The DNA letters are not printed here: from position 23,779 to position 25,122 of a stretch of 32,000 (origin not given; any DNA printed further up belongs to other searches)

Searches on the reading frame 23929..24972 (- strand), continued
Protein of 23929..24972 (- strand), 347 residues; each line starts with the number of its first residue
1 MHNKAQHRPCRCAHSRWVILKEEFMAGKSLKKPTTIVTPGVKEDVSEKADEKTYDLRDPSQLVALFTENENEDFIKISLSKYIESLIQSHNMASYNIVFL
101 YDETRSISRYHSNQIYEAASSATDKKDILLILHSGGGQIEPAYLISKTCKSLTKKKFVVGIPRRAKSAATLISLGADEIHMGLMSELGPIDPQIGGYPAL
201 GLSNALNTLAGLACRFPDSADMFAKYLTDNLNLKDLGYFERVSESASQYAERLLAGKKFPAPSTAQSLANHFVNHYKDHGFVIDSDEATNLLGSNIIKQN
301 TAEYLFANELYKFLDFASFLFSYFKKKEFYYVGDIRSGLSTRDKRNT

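Call 30: find_encoding_contigs(protein=window:23929-24900:-, flank=10000, max_places=4)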
Protein window:23929-24900:- (323 aa): 23 contigs read that carry it; 4 places shown.
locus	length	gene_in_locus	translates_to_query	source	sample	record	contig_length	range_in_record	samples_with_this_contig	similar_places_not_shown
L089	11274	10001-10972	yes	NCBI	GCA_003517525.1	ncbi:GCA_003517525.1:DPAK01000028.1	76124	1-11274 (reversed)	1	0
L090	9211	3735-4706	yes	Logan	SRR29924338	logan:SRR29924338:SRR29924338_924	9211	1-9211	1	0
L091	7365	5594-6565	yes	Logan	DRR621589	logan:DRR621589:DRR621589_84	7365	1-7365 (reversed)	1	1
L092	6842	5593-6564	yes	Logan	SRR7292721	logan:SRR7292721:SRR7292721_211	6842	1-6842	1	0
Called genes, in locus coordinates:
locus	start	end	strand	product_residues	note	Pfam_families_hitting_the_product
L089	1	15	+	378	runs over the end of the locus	PF00266:Aminotran_5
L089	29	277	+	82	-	-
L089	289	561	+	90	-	-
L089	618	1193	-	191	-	PF01966:HD (weak)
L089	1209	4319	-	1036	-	PF00873:ACR_tran, PF03176:MMPL (weak)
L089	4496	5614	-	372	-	PF25917:BSH_RND (weak), PF25876:HH_MFP_RND (weak), PF25944:Beta-barrel_RND, PF25954:Beta-barrel_RND_2, PF25975:CzcB_C (weak), PF25989:YknX_C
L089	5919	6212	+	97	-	-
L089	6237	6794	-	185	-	PF00376:MerR, PF13411:MerR_1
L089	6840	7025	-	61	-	-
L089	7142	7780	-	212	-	PF01810:LysE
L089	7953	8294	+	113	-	PF11006:DUF2845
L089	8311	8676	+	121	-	-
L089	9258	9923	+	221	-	-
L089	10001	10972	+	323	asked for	PF01972:SDH_protease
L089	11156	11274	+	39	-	?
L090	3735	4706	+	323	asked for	PF01972:SDH_protease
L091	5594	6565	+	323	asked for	PF01972:SDH_protease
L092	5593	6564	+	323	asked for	PF01972:SDH_protease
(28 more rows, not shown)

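Call 32: find_encoding_contigs(protein=P0003, flank=5000, max_places=4)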
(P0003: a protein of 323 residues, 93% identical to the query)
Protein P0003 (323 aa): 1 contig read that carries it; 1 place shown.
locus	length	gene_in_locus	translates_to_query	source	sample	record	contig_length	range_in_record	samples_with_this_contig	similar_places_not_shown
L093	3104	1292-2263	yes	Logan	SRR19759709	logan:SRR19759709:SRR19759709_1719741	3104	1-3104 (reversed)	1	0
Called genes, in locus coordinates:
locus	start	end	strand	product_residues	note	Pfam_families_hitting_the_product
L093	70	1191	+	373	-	-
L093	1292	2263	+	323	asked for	PF01972:SDH_protease, PF25145:NfeD1b_N (faint)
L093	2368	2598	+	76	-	-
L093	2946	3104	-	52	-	?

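Call 45: search_protein_families(library=ncbifam, proteins=[L043:2948-3559:+, L017:12368-12745:-, L017:12812-13090:-, L028:7179-7520:-, L066:1676-2278:-, L068:3161-4303:-, L027:2788-3891:-], max_evalue=0.00001)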
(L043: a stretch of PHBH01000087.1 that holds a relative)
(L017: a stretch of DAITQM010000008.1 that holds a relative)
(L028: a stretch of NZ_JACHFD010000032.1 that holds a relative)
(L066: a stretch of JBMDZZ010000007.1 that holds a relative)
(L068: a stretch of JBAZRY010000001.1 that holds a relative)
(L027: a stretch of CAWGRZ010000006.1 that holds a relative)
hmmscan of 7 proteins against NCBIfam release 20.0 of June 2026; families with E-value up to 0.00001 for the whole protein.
L043:2948-3559:+ (203 aa): 10 families
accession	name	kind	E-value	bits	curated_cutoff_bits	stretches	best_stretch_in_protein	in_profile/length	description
TIGR02249.1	integrase_gron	subfamily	1.5e-46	159.2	265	1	104-203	215-314/315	integron integrase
NF011946.0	PRK15417.1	equivalog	1.3e-33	116.6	435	1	105-202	231-328/337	integron integrase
NF040815.2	recomb_XerA_Arch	equivalog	6.1e-26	91.5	220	1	121-189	186-254/263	site-specific tyrosine recombinase/integron integrase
TIGR02225.1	recomb_XerD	equivalog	1.6e-25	90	329.6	1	121-191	206-276/290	site-specific tyrosine recombinase XerD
NF001399.0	PRK00283.1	subfamily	1.9e-25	89.7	279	1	121-191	214-285/300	tyrosine recombinase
TIGR02224.1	recomb_XerC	equivalog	2.9e-25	89.2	335.15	1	122-189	210-277/295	tyrosine recombinase XerC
NF002331.0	PRK01287.1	subfamily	5e-16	58.6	371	1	125-189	247-312/365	site-specific tyrosine recombinase XerC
NF003462.0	PRK05084.1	equivalog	2.8e-13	49.4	267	1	119-192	276-347/360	tyrosine recombinase XerS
NF007371.0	PRK09871.1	subfamily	1.6e-06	27.8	222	1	126-188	111-173/198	tyrosine-type DNA invertase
NF007370.0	PRK09870.1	subfamily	7e-06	25.8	221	1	132-188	122-178/200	tyrosine-type DNA invertase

L017:12368-12745:- (125 aa): 10 families
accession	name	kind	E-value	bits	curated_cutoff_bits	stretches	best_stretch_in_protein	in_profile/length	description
TIGR02249.1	integrase_gron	subfamily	1.9e-42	145.7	265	1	1-89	217-305/315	integron integrase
NF011946.0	PRK15417.1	equivalog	3.6e-35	121.7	435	1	2-87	233-318/337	integron integrase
TIGR02224.1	recomb_XerC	equivalog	7.2e-26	91.2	335.15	1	19-84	212-277/295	tyrosine recombinase XerC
TIGR02225.1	recomb_XerD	equivalog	3e-25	89.1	329.6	1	18-86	208-276/290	site-specific tyrosine recombinase XerD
NF001399.0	PRK00283.1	subfamily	1.1e-24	87.2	279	1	18-86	216-285/300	tyrosine recombinase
NF040815.2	recomb_XerA_Arch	equivalog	3.4e-24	85.8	220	1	17-85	187-255/263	site-specific tyrosine recombinase/integron integrase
NF002331.0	PRK01287.1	subfamily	1.1e-15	57.5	371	1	24-84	251-312/365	site-specific tyrosine recombinase XerC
NF003462.0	PRK05084.1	equivalog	2.6e-13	49.4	267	1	41-87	301-347/360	tyrosine recombinase XerS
NF007371.0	PRK09871.1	subfamily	1e-08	35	222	1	25-83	115-173/198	tyrosine-type DNA invertase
NF007370.0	PRK09870.1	subfamily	2e-06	27.6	221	1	36-89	131-183/200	tyrosine-type DNA invertase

L017:12812-13090:- (92 aa): 7 families
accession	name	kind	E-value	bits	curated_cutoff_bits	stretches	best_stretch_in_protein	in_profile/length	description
TIGR02249.1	integrase_gron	subfamily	4.2e-33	115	265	1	1-92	102-193/315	integron integrase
NF011946.0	PRK15417.1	equivalog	7.1e-26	91.2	435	1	2-90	118-206/337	integron integrase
NF040815.2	recomb_XerA_Arch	equivalog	1.2e-13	51.2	220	1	2-80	98-176/263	site-specific tyrosine recombinase/integron integrase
NF002331.0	PRK01287.1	subfamily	2.6e-12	46.4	371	1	20-80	167-227/365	site-specific tyrosine recombinase XerC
TIGR02224.1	recomb_XerC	equivalog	1.6e-10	40.9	335.15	1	19-80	132-192/295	tyrosine recombinase XerC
NF001399.0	PRK00283.1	subfamily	4.8e-10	39.2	279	1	21-82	140-200/300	tyrosine recombinase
TIGR02225.1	recomb_XerD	equivalog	2.4e-09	37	329.6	1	21-82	130-190/290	site-specific tyrosine recombinase XerD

L028:7179-7520:- (113 aa): 2 families
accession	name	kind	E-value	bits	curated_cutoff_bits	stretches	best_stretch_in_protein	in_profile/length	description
TIGR02249.1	integrase_gron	subfamily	1.8e-16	60.4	265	1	2-86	163-239/315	integron integrase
NF011946.0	PRK15417.1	equivalog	3.8e-15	55.9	435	1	3-85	179-253/337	integron integrase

L066:1676-2278:- (200 aa): 9 families
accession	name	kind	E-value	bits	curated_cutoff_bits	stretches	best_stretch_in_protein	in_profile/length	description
TIGR02224.1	recomb_XerC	equivalog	1.9e-32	112.9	335.15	1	3-192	98-281/295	tyrosine recombinase XerC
TIGR02225.1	recomb_XerD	equivalog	1.4e-29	103.3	329.6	1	2-192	94-278/290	site-specific tyrosine recombinase XerD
NF040815.2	recomb_XerA_Arch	equivalog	1.5e-28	100.1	220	1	2-194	87-260/263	site-specific tyrosine recombinase/integron integrase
NF001399.0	PRK00283.1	subfamily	2.9e-27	95.7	279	1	2-193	104-288/300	tyrosine recombinase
TIGR02249.1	integrase_gron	subfamily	9.3e-17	61.3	265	1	139-192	251-304/315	integron integrase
NF002331.0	PRK01287.1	subfamily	2.7e-15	56.2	371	1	41-188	162-312/365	site-specific tyrosine recombinase XerC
NF003462.0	PRK05084.1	equivalog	2.1e-14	53.1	267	1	43-193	197-349/360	tyrosine recombinase XerS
NF011946.0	PRK15417.1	equivalog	1.2e-11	44.4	435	1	134-189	261-316/337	integron integrase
NF007371.0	PRK09871.1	subfamily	3e-06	26.9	222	1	41-185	26-171/198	tyrosine-type DNA invertase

L068:3161-4303:- (380 aa): 10 families
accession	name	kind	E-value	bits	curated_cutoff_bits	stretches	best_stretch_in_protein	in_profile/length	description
NF040815.2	recomb_XerA_Arch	equivalog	6.1e-34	117.8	220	1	73-346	5-261/263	site-specific tyrosine recombinase/integron integrase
TIGR02224.1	recomb_XerC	equivalog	1.9e-26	93.2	335.15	1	75-346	8-284/295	tyrosine recombinase XerC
TIGR02225.1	recomb_XerD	equivalog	8.9e-25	87.6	329.6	1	76-348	9-283/290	site-specific tyrosine recombinase XerD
NF001399.0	PRK00283.1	subfamily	2e-19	70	279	1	76-348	18-292/300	tyrosine recombinase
NF003462.0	PRK05084.1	equivalog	1.3e-14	53.7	267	1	195-351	205-356/360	tyrosine recombinase XerS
TIGR02249.1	integrase_gron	subfamily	1.7e-14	53.9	265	1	280-344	240-305/315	integron integrase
NF002331.0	PRK01287.1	subfamily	1.4e-10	40.7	371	1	147-346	118-319/365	site-specific tyrosine recombinase XerC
NF007370.0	PRK09870.1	subfamily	6.4e-10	39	221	1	160-337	3-177/200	tyrosine-type DNA invertase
NF011946.0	PRK15417.1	equivalog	1.6e-09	37.4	435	1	283-341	258-317/337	integron integrase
NF007371.0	PRK09871.1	subfamily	5.1e-09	36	222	1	186-338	27-173/198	tyrosine-type DNA invertase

L027:2788-3891:- (367 aa): 8 families
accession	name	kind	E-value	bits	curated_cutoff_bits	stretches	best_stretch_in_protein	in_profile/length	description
NF040815.2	recomb_XerA_Arch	equivalog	9.2e-24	84.4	220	1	73-336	5-258/263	site-specific tyrosine recombinase/integron integrase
TIGR02224.1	recomb_XerC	equivalog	1.4e-16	60.8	335.15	1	82-330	15-275/295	tyrosine recombinase XerC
TIGR02225.1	recomb_XerD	equivalog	2.2e-16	60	329.6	1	81-330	14-272/290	site-specific tyrosine recombinase XerD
NF001399.0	PRK00283.1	subfamily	3.8e-14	52.6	279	1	82-335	24-286/300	tyrosine recombinase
TIGR02249.1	integrase_gron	subfamily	9.3e-12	44.9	265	1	84-246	18-174/315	integron integrase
NF003462.0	PRK05084.1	equivalog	1.1e-08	34.2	267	1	295-345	307-357/360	tyrosine recombinase XerS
NF011946.0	PRK15417.1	equivalog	1.3e-08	34.4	435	0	145-229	91-173/337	integron integrase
NF002331.0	PRK01287.1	subfamily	1e-07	31.3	371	1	128-334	99-315/365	site-specific tyrosine recombinase XerC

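Call 56: list_cluster_members(proteins=[window:23929-24900:-, window:24978-25643:-, window:13063-14553:-])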
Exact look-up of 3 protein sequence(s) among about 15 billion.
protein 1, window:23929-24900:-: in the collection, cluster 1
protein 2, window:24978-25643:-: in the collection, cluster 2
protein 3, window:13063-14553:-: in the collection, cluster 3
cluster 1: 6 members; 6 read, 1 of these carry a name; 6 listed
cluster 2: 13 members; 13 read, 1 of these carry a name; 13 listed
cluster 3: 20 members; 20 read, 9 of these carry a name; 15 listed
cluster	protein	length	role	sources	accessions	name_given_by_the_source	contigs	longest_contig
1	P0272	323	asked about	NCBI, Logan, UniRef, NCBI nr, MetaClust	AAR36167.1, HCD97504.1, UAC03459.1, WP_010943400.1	ATP-dependent Clp protease proteolytic subunit [Geobacter sulfurreducens] | Serine dehydrogenase proteinase n=1 Tax=Geobacter sulfurreducens (strain ATCC 51573 / DSM ... | status=active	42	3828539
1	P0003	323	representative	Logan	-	-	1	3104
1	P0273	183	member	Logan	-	-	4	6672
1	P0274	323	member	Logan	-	-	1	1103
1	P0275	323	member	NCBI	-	-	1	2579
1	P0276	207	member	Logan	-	-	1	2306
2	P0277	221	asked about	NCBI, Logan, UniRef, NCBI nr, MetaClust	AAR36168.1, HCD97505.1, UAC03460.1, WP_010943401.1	hypothetical protein KVP06_13915 [Geobacter sulfurreducens] | Uncharacterized protein n=1 Tax=Geobacter sulfurreducens (strain ATCC 51573 / DSM 12127 / ... | hypothetical protein [Geobacter sulfurreducens]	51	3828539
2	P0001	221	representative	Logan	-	-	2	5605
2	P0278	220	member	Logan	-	-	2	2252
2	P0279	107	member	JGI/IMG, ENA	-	-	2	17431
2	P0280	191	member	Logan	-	-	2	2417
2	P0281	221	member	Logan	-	-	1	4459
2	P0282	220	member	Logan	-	-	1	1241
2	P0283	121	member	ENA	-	-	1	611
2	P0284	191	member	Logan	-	-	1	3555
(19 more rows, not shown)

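Call 57: search_solved_structures(query=window:23929-24900:-, max_evalue=1, show_alignments=2)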
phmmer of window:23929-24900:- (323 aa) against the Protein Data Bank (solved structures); distinct sequences matched with E-value up to 1: 1.
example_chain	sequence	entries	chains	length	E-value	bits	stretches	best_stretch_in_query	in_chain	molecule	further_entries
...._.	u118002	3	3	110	0.027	17.3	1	42-91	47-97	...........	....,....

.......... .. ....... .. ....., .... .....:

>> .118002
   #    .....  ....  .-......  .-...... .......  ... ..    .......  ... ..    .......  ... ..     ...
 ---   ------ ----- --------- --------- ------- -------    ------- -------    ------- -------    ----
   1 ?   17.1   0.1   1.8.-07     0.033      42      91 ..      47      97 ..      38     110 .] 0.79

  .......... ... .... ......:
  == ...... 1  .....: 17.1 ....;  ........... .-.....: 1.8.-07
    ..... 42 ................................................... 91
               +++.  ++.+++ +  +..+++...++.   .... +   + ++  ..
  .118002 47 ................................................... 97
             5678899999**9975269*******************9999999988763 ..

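Call 69: search_protein_families(library=pfam, alignment_id=A8, max_evalue=0.00001)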
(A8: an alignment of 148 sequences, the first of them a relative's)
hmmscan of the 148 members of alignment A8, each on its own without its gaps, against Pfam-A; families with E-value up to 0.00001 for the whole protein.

A. member 1, L008:6173-7174:+ (333 aa): 6 families
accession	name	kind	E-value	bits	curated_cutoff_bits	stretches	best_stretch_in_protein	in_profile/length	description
PF12801.12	Fer4_5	-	6.3e-20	71.3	22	2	79-120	2-43/48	4Fe-4S binding domain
PF00037.32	Fer4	-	3.9e-10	39.6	21.1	0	260-274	7-21/24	4Fe-4S binding domain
PF13237.11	Fer4_10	-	1.5e-09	38.1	25.5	1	227-272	2-53/53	4Fe-4S dicluster domain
PF12838.12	Fer4_7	-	4e-07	30.8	27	0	261-284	2-25/52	4Fe-4S dicluster domain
PF13187.11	Fer4_9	-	2.1e-06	28.1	27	0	234-274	2-50/52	4Fe-4S dicluster domain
PF14697.11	Fer4_21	-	4.3e-06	27.2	35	1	232-278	6-59/59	4Fe-4S dicluster domain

B. families by the number of members that match (of 148 scanned): 104 families (the first 25 are shown)
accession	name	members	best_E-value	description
PF01420.25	Methylase_S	2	6e-34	Type I restriction modification DNA specificity domain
PF00072.30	Response_reg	2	3.9e-27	Response regulator receiver domain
PF00589.27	Phage_integrase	2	3.4e-23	Phage integrase family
PF02518.31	HATPase_c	2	5e-20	Histidine kinase-, DNA gyrase B-, and HSP90-like ATPase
PF13683.12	rve_3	2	9.8e-15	Integrase core domain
PF22028.2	DUF6934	2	1.1e-14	Family of unknown function (DUF6934)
PF00037.32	Fer4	2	5.6e-11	4Fe-4S binding domain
PF12838.12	Fer4_7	2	2.8e-10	4Fe-4S dicluster domain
PF13237.11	Fer4_10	2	3.1e-10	4Fe-4S dicluster domain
PF07728.20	AAA_5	2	6.3e-10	AAA domain (dynein-related subfamily)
PF13187.11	Fer4_9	2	1.4e-09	4Fe-4S dicluster domain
PF13443.12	HTH_26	2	3.7e-09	Cro/C1-type HTH DNA-binding domain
PF05534.18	HicB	2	7.9e-09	HicB family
PF15919.11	HicB_lk_antitox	2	2.1e-08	HicB_like antitoxin of bacterial toxin-antitoxin system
PF01078.27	Mg_chelatase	2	2.6e-08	Magnesium chelatase, subunit ChlI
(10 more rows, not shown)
